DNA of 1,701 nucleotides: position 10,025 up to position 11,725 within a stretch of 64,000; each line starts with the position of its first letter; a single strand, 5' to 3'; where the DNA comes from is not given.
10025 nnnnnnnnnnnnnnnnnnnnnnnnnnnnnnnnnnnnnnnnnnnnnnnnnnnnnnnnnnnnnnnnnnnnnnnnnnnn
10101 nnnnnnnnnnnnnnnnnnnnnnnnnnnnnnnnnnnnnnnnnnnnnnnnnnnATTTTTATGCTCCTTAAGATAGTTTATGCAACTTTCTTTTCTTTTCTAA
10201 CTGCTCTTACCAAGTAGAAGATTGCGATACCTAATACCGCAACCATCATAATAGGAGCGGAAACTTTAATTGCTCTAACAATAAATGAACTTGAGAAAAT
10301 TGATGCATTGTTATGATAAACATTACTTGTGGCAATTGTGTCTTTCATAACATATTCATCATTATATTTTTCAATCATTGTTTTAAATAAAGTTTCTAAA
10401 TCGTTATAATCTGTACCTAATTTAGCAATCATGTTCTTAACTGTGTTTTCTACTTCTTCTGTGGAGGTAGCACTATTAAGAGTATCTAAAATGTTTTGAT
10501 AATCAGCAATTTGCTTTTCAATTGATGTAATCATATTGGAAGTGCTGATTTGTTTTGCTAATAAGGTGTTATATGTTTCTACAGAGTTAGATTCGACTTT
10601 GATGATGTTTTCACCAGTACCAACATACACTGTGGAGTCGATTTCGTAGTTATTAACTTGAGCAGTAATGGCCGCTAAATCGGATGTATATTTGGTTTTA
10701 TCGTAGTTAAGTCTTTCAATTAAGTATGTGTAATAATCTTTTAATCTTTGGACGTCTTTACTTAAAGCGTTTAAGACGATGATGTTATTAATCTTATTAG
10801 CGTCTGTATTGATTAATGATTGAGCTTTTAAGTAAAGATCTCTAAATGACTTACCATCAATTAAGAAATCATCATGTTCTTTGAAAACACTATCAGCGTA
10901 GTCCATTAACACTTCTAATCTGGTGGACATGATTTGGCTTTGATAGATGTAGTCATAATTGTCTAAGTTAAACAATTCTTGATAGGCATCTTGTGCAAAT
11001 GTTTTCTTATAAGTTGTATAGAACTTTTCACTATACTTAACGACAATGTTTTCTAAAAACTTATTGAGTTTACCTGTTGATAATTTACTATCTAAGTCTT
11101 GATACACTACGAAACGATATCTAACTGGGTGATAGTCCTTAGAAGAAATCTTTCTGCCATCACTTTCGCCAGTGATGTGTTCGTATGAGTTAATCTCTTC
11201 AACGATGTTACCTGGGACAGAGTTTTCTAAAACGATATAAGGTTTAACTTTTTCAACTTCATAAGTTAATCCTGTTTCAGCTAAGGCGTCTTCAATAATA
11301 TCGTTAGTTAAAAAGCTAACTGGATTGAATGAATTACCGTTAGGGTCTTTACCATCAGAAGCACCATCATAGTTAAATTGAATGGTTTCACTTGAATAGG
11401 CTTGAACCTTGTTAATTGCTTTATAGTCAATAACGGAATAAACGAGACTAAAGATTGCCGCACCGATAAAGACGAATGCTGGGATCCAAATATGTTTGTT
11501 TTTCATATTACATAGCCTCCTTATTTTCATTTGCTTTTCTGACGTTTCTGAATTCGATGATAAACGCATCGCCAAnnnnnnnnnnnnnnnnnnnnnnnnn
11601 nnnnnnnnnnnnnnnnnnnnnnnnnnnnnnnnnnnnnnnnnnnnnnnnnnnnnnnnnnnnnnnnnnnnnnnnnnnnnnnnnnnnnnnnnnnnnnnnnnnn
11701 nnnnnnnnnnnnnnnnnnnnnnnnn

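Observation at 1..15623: Glycopolymer locus likely making a 4-amino-4,6-dideoxyhexosamine-primed, LicD-decorated polymer under a NusG-paralog antiterminator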

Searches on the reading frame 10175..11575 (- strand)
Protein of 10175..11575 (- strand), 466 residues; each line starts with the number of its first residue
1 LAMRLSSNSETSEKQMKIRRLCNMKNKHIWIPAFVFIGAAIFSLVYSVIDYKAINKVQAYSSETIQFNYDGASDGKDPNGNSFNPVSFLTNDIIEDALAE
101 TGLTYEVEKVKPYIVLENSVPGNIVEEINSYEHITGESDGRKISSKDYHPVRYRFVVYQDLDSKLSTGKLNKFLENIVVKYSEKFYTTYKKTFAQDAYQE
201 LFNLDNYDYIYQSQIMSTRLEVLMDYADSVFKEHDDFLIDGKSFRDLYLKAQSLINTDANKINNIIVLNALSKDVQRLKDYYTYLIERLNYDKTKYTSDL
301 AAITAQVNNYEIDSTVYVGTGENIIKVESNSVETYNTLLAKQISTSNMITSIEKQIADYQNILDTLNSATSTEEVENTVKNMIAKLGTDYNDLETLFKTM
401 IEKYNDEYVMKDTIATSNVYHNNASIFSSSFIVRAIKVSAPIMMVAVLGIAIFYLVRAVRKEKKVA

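Call 8: search_protein_families(library=pfam, proteins=[window:10175-11575:-], max_evalue=0.01)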
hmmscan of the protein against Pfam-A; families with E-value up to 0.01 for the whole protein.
window:10175-11575:- (466 aa): 0 families

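Call 14: search_protein_families(library=ncbifam, proteins=[window:10175-11575:-], max_evalue=0.01)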
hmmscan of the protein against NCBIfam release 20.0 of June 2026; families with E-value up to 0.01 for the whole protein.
window:10175-11575:- (466 aa): 1 family
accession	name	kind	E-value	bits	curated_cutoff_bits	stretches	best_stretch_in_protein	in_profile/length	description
NF045780.1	TrlF_fam_ATP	equivalog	0.009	14.7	350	0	186-402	394-603/944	TrlF family AAA-like ATPase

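Call 18: search_solved_structures(query=window:10175-11575:-, max_evalue=10)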
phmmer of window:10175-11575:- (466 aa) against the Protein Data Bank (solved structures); distinct sequences matched with E-value up to 10: 1.
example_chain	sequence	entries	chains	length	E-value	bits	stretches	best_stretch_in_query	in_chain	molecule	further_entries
1lj2_A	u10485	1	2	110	0.35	13.2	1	347-409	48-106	NONSTRUCTURAL RNA-BINDING PROTEIN 34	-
